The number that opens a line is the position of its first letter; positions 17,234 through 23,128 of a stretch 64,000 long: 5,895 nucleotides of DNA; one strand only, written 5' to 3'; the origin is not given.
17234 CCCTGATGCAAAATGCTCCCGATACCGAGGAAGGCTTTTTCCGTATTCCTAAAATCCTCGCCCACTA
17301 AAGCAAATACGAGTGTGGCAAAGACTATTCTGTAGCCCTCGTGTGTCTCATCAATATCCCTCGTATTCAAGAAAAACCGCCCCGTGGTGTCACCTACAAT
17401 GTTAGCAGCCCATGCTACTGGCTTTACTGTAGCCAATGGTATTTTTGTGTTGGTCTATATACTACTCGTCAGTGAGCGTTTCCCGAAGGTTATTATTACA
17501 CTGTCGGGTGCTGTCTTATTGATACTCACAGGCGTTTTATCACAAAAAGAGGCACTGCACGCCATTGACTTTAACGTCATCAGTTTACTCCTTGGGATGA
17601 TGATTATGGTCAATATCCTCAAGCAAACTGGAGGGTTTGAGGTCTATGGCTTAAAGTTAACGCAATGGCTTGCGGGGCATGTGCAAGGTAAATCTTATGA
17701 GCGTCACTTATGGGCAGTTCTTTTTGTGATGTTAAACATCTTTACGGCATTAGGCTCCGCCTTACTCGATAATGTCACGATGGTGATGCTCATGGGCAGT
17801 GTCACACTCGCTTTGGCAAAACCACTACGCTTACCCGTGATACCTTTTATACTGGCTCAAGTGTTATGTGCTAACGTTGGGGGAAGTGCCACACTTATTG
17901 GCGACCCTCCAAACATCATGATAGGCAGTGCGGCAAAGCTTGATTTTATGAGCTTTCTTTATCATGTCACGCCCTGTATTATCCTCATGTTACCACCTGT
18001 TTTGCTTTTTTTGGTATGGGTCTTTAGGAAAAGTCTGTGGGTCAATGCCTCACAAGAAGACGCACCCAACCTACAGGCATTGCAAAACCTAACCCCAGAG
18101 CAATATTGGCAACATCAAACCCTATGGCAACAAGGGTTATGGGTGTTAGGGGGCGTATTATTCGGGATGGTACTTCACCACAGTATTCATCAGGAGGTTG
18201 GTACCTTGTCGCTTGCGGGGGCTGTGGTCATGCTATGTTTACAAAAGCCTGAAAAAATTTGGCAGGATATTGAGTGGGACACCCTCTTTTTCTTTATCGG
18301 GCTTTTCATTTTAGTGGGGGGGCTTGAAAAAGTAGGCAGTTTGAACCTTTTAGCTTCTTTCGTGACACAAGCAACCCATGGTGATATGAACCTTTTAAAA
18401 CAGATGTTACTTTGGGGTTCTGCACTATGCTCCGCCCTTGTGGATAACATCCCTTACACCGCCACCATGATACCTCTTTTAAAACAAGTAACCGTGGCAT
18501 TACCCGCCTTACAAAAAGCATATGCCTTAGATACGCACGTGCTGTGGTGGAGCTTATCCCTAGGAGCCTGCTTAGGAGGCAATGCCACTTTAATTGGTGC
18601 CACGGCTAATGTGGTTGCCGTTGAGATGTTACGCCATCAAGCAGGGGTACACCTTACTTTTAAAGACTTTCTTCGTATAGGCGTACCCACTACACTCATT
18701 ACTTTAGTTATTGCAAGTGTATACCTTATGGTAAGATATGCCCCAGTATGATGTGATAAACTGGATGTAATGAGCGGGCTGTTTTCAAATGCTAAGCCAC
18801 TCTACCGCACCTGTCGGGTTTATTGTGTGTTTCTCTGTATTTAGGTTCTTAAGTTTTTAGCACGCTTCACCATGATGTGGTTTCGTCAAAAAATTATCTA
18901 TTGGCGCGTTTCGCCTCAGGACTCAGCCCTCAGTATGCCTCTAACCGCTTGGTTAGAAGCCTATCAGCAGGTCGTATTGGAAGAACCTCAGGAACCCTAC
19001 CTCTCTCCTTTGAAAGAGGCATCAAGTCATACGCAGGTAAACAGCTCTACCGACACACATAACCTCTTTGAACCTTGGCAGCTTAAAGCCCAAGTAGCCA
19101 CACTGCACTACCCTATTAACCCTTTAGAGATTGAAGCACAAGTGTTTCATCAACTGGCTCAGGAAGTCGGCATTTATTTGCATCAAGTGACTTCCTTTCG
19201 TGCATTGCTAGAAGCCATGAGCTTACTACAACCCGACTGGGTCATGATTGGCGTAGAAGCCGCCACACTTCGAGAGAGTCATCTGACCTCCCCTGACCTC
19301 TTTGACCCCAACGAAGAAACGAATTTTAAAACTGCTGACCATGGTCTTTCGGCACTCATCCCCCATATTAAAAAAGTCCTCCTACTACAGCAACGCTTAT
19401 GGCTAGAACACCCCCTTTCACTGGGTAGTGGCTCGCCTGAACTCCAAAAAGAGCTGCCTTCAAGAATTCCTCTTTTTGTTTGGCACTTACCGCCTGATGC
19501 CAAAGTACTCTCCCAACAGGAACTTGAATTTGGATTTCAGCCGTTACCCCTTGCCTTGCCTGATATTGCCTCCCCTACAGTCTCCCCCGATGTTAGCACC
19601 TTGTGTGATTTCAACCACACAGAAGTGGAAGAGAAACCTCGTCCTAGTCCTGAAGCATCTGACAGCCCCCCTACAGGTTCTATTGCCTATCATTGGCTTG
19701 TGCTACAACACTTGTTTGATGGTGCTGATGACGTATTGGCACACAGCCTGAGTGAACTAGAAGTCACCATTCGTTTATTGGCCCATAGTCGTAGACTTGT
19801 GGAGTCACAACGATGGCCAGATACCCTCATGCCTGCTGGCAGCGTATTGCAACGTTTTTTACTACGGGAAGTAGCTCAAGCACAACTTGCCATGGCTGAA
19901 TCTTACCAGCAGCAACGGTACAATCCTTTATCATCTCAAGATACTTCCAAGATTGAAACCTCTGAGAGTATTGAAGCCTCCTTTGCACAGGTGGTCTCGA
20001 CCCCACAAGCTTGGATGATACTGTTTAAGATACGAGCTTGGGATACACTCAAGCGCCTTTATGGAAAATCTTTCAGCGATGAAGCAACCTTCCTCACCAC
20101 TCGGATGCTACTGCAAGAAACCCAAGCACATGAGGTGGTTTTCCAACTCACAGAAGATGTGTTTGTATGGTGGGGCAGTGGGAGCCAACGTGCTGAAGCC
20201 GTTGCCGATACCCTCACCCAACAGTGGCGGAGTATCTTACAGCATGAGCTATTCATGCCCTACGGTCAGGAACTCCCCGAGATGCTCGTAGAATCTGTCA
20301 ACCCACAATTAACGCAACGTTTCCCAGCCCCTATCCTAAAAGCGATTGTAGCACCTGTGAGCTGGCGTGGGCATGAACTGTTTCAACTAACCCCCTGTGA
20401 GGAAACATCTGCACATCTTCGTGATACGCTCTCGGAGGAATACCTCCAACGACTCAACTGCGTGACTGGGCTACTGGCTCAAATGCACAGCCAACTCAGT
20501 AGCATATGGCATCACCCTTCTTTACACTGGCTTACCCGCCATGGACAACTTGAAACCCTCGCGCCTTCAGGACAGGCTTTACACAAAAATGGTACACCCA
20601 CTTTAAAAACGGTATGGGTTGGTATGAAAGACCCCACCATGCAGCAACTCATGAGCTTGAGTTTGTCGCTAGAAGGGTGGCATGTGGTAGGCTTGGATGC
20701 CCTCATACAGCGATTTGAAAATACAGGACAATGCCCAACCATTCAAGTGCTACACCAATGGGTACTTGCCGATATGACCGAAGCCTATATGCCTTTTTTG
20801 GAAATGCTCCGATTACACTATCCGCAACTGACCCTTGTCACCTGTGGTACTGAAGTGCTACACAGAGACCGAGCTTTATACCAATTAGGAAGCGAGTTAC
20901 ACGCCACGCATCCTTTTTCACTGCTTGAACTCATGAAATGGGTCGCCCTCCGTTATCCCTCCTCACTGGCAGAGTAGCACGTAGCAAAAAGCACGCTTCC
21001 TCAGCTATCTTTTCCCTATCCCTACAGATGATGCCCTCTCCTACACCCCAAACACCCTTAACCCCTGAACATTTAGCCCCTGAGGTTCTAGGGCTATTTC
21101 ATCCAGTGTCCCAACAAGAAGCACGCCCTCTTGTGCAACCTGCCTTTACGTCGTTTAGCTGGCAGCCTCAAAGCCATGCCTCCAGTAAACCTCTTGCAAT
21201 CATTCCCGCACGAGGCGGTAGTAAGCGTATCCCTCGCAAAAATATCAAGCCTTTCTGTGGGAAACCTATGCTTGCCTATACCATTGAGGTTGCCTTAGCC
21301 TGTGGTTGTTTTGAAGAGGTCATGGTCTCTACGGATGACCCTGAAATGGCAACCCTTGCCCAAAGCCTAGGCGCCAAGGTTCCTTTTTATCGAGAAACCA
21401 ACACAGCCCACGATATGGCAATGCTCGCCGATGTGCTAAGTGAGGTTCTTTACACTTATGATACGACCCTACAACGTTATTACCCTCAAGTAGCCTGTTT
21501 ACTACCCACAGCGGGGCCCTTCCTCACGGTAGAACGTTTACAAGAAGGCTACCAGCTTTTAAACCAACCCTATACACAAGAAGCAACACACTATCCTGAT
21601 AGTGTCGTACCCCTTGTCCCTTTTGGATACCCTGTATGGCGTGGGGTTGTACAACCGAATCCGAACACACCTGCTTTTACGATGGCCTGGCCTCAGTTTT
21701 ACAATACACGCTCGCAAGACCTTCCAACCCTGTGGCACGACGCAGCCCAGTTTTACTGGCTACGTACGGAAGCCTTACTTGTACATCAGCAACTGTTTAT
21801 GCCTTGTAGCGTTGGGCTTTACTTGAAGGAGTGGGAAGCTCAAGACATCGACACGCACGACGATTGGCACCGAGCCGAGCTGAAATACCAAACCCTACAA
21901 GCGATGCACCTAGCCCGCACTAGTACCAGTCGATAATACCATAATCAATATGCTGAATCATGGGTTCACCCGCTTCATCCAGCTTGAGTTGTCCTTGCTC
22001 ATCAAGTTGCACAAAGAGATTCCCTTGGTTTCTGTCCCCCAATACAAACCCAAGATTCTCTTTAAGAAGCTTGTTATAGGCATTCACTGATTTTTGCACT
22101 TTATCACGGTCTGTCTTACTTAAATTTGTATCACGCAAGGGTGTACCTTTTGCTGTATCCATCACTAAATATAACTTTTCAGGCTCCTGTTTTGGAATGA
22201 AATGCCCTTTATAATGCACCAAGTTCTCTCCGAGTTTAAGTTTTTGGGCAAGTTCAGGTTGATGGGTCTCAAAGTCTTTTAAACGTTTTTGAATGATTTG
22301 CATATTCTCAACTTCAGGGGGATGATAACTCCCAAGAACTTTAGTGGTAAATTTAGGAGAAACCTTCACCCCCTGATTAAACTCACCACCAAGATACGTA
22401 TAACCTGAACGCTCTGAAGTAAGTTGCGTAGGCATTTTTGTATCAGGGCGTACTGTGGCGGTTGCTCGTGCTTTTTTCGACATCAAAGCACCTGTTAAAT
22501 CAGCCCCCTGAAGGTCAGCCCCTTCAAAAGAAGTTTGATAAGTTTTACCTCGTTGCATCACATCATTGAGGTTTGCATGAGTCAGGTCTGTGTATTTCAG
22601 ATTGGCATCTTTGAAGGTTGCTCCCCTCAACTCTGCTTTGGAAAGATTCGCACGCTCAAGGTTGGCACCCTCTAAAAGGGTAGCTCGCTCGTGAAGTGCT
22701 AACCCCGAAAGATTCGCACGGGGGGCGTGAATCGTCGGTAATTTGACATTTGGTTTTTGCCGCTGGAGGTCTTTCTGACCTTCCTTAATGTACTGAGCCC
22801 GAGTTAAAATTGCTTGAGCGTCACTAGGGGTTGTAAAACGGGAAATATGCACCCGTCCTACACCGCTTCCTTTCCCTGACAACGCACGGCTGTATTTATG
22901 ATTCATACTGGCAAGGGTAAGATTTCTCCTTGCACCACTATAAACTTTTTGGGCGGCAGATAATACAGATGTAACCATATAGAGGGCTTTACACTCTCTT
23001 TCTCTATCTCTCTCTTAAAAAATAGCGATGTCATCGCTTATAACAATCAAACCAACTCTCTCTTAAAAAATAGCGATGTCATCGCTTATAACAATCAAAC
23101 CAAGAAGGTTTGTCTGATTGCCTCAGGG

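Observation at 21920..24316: Tandem paralogs fusing pentapeptide repeats to a conserved C-terminal kinase-like motif set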

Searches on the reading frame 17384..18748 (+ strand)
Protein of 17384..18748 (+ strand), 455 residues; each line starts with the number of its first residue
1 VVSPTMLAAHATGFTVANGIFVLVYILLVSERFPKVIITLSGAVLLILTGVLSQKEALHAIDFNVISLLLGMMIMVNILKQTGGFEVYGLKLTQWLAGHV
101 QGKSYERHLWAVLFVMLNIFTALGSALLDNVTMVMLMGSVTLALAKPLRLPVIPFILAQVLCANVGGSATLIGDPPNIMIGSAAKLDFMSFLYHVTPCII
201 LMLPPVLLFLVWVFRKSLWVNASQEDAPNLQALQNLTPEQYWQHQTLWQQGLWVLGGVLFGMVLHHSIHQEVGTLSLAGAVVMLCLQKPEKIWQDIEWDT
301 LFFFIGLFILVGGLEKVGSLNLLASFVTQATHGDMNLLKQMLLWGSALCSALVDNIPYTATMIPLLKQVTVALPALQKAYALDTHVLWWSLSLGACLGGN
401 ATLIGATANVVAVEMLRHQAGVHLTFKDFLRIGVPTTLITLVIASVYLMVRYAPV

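Call 23: search_protein_families(library=pfam, proteins=[window:17384-18748:+], max_evalue=0.01)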
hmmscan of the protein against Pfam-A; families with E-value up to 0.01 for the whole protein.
window:17384-18748:+ (455 aa): 2 families
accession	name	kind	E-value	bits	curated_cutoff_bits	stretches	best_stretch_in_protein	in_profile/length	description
PF03600.22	CitMHS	-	3.4e-74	250.4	31.9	1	25-394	1-336/336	Citrate transporter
PF00939.25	Na_sulph_symp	-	2.6e-12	46.9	27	3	384-454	173-243/472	Sodium:sulfate symporter transmembrane region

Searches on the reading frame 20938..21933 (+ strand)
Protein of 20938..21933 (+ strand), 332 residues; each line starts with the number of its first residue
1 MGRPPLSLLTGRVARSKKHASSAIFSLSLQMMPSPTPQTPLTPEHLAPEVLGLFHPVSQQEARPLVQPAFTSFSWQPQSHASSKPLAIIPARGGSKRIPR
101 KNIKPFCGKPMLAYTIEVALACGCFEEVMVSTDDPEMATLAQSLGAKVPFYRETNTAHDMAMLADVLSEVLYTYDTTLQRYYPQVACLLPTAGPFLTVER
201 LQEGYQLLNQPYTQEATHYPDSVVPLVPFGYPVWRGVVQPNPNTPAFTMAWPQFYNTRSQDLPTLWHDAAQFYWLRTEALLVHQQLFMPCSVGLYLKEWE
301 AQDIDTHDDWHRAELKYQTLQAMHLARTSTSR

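Call 23: search_protein_families(library=pfam, proteins=[window:20938-21933:+], max_evalue=0.01)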
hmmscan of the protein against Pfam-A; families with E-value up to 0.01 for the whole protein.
window:20938-21933:+ (332 aa): 2 families
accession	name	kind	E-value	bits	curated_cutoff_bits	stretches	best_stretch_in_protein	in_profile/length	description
PF02348.25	CTP_transf_3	-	3.5e-23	83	22.6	1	87-202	2-108/217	Cytidylyltransferase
PF12804.13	NTP_transf_3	-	0.0002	22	27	1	89-156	3-68/160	MobA-like NTP transferase domain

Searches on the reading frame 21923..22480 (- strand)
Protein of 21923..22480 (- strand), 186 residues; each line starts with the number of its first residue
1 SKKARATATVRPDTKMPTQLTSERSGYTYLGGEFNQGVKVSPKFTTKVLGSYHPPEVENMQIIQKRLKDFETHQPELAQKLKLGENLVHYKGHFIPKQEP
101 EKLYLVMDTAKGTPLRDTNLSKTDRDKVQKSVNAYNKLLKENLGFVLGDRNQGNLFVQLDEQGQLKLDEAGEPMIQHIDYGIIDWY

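Call 68: search_protein_families(library=pfam, proteins=[window:21923-22480:-], max_evalue=1)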
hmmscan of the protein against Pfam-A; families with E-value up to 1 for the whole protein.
window:21923-22480:- (186 aa): 1 family
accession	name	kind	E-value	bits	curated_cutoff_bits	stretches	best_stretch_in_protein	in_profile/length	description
PF03109.22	ABC1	-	0.00072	19.2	22.9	1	82-183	119-214/244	ABC1 atypical kinase-like domain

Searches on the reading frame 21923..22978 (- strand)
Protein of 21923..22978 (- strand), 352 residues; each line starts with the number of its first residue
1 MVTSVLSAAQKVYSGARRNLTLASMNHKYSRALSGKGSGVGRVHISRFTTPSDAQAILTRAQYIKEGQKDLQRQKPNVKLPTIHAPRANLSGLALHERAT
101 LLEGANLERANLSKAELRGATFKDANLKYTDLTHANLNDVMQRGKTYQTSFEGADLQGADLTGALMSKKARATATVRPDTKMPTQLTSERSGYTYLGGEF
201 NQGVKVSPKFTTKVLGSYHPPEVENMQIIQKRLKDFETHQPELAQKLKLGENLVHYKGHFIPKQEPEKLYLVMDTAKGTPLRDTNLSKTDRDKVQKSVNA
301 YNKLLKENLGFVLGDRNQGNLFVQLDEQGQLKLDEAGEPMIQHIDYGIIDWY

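Call 4: search_protein_families(library=pfam, proteins=[window:21923-22978:-], max_evalue=1)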
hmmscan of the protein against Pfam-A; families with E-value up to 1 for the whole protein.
window:21923-22978:- (352 aa): 5 families
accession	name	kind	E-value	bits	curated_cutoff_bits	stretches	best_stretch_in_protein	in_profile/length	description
PF00805.28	Pentapeptide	-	5.9e-17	61.3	20.2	2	102-139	3-40/40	Pentapeptide repeats (8 copies)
PF13599.13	Pentapeptide_4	-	3.7e-07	30.5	38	1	103-161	9-68/78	Pentapeptide repeat region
PF13576.12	Pentapeptide_3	-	3e-05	24.6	27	1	103-130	19-47/48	Pentapeptide repeats (9 copies)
PF03109.22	ABC1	-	0.0022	17.6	22.9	1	248-349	119-214/244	ABC1 atypical kinase-like domain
PF25061.1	RRM_fung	-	0.021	15.5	27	1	44-80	42-79/85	Fungal RNA-binding domain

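Call 5: search_protein_families(library=ncbifam, proteins=[window:21923-22978:-], max_evalue=1)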
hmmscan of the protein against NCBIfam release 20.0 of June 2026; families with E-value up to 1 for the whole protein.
window:21923-22978:- (352 aa): 16 families
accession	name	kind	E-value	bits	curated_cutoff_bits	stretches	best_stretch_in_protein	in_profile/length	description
NF047416.1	penta_HetL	equivalog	4.5e-11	42.6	260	1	96-166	129-198/218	heterocyst differentiation pentapeptide repeat protein HetL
NF052603.1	penta_Alr5209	equivalog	3.3e-10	40.1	125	1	100-170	28-99/113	Alr5209 family pentapeptide repeat protein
NF011744.0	PRK15197.1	equivalog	7.7e-09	35.1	274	1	79-174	170-259/291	SPI-2 type III secretion system effector PipB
NF011743.0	PRK15196.1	equivalog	1.4e-06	27.5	354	1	89-170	248-322/350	type III secretion system effector PipB2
NF033086.2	penta_rpt_Qnr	equivalog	0.0011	18.7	240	1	92-168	78-155/211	Qnr family pentapeptide repeat protein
NF000056.3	penta_rpt_QnrS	exception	0.021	14.5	460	1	88-168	82-161/218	QnrS family quinolone resistance pentapeptide repeat protein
NF000421.1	penta_rpt_QnrVC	exception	0.025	14.5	460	1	77-143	25-90/218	QnrVC family quinolone resistance pentapeptide repeat protein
NF000349.1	mfpA_AE000516.2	equivalog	0.025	14.4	360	1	102-169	84-152/183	pentapeptide repeat protein MfpA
NF000071.4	penta_rpt_QnrA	exception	0.026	14.3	450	1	97-168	89-161/218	QnrA family quinolone resistance pentapeptide repeat protein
TIGR01982.1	UbiB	equivalog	0.034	12.7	487.55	1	241-349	201-303/436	2-polyprenylphenol 6-hydroxylase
NF012151.0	penta_rpt_QnrAS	exception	0.042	13.9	490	1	97-170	89-163/218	QnrAS family quinolone resistance pentapeptide repeat protein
NF012152.0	penta_rpt_QnrC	exception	0.047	13.7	500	1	88-167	82-160/221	QnrC family quinolone resistance pentapeptide repeat protein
NF033375.2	penta_rpt_QnrE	exception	0.058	13.4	480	1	109-162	53-102/214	QnrE family quinolone resistance pentapeptide repeat protein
NF000420.1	penta_rpt_QnrB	exception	0.07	13.1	460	1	102-148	146-192/214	QnrB family quinolone resistance pentapeptide repeat protein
NF000139.2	penta_rpt_QnrD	exception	0.085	12.8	425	1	88-165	28-105/214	QnrD family quinolone resistance pentapeptide repeat protein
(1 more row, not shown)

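Call 31: list_cluster_members(proteins=[P0001, window:21923-22978:-, P0002, P0121])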
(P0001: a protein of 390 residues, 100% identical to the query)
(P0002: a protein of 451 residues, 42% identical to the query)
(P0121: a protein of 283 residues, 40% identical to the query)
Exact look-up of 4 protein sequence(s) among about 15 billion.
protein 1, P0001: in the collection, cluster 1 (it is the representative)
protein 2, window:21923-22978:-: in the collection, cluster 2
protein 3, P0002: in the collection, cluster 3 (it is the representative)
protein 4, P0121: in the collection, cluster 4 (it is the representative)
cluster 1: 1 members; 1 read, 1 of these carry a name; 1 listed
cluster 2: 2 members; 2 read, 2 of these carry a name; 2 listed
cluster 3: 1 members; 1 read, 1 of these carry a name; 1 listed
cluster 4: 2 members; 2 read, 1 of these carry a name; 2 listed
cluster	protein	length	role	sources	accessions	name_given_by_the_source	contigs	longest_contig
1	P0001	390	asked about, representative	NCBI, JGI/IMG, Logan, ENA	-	uncharacterized protein YjbI with pentapeptide repeats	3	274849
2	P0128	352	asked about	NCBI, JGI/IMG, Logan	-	uncharacterized protein YjbI with pentapeptide repeats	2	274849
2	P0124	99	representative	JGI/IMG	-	predicted unusual protein kinase regulating ubiquinone biosynthesis (AarF/ABC1/UbiB ...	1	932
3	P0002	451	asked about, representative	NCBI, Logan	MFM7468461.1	MAG: pentapeptide repeat-containing protein [Vampirovibrionales bacterium]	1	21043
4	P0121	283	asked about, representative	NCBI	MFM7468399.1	MAG: pentapeptide repeat-containing protein [Vampirovibrionales bacterium]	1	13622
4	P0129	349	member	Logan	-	-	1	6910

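Call 43: predict_structure(alignment_id=A4)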
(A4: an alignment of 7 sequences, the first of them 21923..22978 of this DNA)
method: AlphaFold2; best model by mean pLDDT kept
length: 352 residues; sequences in the alignment: 7
mean_pLDDT: 80.6   pTM: 0.55
mean pLDDT of the five models: 80.6, 78.4, 76.7, 73.4, 73.1
residues with pLDDT >= 90: 93; 70-90: 191; 50-70: 53; < 50: 15
segments of 3 or more residues with pLDDT < 50: 189-202
pLDDT, mean of each block of 10 residues (from residue 1): 61 84 94 89 93 91 86 87 97 77 96 89 96 83 69 94 81 82 66 36 58 65 82 84 71 81 68 81 84 88 86 69 85 87 78 82
secondary structure, 60 per line:
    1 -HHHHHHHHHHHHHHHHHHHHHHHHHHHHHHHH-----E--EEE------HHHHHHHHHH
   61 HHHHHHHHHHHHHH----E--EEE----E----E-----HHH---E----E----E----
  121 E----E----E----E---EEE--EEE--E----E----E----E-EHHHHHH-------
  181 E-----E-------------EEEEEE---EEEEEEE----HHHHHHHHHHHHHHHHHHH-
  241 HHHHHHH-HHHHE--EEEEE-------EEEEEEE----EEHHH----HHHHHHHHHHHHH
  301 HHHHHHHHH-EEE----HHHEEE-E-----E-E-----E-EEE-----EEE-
elements in order: H2-33 E42-44 H51-74 E82-84 E140-142 E145-147 H168-173 E201-206 E210-216 H221-239 H241-247 H249-252 E256-260 E268-274 H288-309 E311-313 E321-323 E341-343 E349-351

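Call 69: search_protein_families(library=padloc, proteins=[window:21923-22978:-], max_evalue=0.01)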
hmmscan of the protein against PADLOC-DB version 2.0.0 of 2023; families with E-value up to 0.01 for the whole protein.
window:21923-22978:- (352 aa): 0 families

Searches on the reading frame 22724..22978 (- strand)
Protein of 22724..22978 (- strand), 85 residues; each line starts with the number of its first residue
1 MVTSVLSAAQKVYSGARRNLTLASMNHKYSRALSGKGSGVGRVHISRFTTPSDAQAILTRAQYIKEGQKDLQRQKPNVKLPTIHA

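Call 70: search_solved_structures(query=window:22724-22978:-, max_evalue=10)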
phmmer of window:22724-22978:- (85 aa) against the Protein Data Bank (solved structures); distinct sequences matched with E-value up to 10: 0.
